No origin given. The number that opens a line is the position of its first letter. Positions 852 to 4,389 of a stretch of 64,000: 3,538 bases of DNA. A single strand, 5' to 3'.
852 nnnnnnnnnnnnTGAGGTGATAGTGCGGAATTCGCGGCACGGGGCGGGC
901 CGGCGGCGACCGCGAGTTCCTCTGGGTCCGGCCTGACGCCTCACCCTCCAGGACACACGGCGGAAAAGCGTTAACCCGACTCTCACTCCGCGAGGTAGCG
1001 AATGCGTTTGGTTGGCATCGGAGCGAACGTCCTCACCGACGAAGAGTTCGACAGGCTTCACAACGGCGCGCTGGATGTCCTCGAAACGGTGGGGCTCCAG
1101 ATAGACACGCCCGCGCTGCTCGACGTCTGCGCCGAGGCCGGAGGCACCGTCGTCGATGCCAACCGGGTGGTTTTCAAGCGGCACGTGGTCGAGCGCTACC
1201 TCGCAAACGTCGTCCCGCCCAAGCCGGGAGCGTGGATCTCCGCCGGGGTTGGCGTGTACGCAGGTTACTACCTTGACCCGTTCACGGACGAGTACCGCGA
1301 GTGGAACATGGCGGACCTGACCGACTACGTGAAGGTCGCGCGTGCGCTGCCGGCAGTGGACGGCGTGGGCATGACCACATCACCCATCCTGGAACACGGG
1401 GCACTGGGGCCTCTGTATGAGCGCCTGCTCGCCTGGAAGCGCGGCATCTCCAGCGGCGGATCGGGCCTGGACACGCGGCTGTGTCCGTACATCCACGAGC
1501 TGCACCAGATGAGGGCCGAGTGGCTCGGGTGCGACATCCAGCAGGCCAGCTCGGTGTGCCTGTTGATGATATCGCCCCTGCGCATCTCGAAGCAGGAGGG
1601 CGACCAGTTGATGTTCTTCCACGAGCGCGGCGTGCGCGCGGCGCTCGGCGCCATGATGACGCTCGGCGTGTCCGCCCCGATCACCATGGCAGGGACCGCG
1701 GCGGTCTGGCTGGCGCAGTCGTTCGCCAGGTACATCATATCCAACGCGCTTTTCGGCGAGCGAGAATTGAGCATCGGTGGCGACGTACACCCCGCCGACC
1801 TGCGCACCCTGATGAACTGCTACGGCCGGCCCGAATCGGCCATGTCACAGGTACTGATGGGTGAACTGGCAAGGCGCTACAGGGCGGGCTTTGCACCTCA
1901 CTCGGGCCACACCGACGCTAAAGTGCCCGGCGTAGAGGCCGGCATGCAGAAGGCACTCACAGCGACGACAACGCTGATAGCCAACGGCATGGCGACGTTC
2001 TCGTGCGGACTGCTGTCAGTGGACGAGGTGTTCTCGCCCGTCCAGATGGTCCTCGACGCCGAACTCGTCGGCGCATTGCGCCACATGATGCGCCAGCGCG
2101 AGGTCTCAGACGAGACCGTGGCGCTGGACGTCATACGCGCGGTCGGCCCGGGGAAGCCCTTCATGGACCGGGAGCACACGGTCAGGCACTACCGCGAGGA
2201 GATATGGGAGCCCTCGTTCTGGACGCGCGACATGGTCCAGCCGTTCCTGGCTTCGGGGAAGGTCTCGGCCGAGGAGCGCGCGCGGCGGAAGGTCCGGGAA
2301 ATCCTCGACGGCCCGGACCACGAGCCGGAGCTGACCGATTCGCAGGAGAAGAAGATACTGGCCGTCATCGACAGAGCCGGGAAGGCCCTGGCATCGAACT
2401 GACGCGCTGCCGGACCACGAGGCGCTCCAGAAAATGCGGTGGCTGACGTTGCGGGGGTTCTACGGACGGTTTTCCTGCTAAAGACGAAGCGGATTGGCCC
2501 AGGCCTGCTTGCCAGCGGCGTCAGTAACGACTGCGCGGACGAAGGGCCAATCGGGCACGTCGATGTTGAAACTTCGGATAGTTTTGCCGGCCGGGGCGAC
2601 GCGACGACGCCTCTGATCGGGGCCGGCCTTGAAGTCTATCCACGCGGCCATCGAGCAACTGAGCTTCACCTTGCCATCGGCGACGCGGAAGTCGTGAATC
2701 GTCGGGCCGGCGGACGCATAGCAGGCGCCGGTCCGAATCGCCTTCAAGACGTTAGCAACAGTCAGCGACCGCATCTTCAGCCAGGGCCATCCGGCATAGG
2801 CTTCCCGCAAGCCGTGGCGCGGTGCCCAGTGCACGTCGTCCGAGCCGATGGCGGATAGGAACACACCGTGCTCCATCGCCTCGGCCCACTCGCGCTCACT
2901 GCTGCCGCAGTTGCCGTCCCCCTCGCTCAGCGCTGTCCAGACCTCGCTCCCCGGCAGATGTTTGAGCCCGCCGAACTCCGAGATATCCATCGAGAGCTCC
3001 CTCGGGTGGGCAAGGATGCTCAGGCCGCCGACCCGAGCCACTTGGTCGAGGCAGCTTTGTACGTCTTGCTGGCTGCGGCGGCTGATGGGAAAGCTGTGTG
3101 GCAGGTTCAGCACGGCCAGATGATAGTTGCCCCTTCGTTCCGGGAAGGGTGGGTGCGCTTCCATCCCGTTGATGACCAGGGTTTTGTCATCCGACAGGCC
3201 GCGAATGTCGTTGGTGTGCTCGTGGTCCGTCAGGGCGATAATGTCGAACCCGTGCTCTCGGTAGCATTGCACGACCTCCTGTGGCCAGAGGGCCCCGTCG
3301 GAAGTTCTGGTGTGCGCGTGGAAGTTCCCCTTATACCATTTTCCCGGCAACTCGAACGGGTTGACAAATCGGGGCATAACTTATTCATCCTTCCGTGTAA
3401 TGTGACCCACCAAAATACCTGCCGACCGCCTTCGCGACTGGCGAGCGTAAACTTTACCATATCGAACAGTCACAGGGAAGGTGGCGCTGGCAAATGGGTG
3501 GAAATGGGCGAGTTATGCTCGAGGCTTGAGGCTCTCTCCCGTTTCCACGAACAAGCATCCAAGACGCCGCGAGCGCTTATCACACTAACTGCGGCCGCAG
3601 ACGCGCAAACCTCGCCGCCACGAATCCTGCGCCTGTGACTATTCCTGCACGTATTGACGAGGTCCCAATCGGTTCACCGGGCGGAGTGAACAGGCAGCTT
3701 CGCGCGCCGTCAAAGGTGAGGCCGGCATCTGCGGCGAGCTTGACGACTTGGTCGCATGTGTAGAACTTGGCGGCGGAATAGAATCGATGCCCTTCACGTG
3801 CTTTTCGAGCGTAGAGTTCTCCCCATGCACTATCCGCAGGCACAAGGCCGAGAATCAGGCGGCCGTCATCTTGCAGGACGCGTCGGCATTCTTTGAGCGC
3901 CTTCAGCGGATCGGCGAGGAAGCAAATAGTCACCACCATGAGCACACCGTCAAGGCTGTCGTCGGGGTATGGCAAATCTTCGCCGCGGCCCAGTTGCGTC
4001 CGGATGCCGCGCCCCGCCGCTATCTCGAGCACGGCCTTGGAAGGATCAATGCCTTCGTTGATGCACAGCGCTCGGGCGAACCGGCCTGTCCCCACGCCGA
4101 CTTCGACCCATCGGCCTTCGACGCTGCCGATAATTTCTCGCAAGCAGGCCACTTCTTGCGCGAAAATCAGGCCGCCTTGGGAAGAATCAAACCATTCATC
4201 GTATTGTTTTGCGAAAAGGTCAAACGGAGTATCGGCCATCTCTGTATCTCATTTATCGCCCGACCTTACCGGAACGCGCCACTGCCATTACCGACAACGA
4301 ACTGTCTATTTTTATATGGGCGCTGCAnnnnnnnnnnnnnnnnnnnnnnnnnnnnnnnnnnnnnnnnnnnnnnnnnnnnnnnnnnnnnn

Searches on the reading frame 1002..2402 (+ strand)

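Call 80: search_protein_families(library=pfam, proteins=[window:1002-2402:+], max_evalue=0.00001)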
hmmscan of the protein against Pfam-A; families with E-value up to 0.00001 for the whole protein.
window:1002-2402:+ (466 aa): 1 family
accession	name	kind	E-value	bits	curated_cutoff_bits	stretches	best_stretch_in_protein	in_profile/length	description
PF06253.16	MTTB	-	4.6e-45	154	25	2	164-459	197-495/500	Trimethylamine methyltransferase (MTTB)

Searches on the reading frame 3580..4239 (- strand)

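Call 80: search_protein_families(library=pfam, proteins=[window:3580-4239:-], max_evalue=0.00001)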
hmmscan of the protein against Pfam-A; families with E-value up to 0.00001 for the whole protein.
window:3580-4239:- (219 aa): 4 families
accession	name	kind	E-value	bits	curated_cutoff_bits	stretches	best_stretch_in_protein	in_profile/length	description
PF08241.18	Methyltransf_11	-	4.1e-17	63.1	21.2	1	45-130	1-95/95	Methyltransferase domain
PF13649.12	Methyltransf_25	-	1.3e-10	42.3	27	1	46-126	3-97/97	Methyltransferase domain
PF13489.12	Methyltransf_23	-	2.8e-09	37.4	27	1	40-175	22-160/164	Methyltransferase domain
PF08242.18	Methyltransf_12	-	5.2e-07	30.8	30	1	45-128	1-98/98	Methyltransferase domain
